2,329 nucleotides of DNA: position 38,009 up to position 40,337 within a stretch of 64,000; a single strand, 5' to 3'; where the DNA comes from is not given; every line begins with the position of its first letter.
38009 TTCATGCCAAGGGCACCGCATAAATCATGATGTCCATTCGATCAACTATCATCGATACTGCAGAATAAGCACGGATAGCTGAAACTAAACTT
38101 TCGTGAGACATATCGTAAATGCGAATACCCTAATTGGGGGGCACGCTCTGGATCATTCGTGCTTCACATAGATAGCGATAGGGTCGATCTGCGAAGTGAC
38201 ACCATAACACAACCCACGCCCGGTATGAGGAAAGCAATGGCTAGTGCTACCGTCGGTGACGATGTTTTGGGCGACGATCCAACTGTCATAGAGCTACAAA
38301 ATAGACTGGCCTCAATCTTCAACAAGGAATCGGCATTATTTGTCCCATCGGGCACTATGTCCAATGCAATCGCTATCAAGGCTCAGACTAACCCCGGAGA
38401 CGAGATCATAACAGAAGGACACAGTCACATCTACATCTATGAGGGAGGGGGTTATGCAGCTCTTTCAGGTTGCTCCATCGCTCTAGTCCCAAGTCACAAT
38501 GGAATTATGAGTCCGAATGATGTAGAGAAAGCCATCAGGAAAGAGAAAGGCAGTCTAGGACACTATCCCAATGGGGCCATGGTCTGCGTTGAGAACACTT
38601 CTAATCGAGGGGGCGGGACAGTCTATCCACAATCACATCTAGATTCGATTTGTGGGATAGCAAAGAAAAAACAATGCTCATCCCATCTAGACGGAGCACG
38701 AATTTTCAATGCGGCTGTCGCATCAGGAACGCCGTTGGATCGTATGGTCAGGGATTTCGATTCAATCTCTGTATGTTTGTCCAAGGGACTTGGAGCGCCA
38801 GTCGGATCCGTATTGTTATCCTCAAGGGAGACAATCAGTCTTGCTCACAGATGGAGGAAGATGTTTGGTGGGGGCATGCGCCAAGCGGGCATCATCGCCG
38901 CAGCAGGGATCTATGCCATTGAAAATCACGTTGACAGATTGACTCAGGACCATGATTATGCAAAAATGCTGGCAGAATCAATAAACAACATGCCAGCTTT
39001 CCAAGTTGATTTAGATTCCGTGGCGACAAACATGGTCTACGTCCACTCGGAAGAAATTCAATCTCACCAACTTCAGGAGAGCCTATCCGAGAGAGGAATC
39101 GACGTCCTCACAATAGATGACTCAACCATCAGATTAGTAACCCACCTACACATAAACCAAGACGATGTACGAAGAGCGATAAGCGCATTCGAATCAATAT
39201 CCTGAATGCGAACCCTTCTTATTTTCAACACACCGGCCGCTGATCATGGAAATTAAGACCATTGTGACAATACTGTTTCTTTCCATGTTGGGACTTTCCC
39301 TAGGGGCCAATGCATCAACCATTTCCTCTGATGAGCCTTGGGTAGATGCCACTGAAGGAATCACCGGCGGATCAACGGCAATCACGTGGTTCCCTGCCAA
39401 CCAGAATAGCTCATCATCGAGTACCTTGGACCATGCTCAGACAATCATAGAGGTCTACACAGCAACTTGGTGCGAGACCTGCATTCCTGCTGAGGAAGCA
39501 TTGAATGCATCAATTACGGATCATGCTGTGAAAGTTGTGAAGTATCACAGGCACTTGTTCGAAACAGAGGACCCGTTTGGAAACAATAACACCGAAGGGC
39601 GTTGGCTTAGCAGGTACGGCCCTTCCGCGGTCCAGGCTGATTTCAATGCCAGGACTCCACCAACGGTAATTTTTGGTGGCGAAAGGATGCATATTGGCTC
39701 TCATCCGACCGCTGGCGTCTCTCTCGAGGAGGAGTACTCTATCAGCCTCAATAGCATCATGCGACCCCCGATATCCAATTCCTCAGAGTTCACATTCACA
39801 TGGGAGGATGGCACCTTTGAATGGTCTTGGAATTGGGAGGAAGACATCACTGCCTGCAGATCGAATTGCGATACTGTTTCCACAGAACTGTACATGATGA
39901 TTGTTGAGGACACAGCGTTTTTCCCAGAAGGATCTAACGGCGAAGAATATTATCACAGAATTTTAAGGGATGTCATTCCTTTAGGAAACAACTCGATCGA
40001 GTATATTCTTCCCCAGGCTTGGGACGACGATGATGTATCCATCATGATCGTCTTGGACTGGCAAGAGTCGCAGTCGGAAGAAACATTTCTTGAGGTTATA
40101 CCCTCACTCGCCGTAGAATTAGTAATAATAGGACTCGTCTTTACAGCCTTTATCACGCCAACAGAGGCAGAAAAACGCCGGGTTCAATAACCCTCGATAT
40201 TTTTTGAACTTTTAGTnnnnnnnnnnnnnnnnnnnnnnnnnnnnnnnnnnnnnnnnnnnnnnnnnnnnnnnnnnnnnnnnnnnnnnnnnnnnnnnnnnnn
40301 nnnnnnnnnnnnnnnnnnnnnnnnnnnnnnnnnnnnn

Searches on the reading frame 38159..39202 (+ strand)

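Call 17: search_protein_families(library=pfam, proteins=[window:38159-39202:+], max_evalue=0.001)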
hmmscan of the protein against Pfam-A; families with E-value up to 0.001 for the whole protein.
window:38159-39202:+ (348 aa): 4 families
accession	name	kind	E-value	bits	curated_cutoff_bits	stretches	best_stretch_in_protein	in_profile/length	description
PF01212.27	Beta_elim_lyase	-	3.1e-99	332.4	27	1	10-296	1-286/288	Beta-eliminating lyase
PF00266.25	Aminotran_5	-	0.00014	21.4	21.5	0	50-243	52-250/371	Aminotransferase class-V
PF01041.23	DegT_DnrJ_EryC1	-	0.00062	19.5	19.8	0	39-90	22-74/360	DegT/DnrJ/EryC1/StrS aminotransferase family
PF00202.27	Aminotran_3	-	0.0009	18.5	30.5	0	300-346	353-401/403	Aminotransferase class-III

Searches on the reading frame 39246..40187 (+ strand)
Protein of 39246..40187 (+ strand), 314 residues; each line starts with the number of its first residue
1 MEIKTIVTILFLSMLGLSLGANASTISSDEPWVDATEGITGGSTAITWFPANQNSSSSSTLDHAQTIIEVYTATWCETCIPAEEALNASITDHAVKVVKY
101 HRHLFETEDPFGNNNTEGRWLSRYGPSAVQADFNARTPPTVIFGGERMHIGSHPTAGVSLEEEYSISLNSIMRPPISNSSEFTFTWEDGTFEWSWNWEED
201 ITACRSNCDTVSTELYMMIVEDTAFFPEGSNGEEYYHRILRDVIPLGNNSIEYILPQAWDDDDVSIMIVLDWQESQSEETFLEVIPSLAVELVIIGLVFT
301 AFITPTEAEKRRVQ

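Call 17: search_protein_families(library=pfam, proteins=[window:39246-40187:+], max_evalue=0.001)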
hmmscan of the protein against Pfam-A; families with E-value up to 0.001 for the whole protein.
window:39246-40187:+ (314 aa): 0 families

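Call 50: search_protein_families(library=padloc, proteins=[window:39246-40187:+], max_evalue=0.01)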
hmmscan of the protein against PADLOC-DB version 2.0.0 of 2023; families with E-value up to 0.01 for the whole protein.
window:39246-40187:+ (314 aa): 0 families
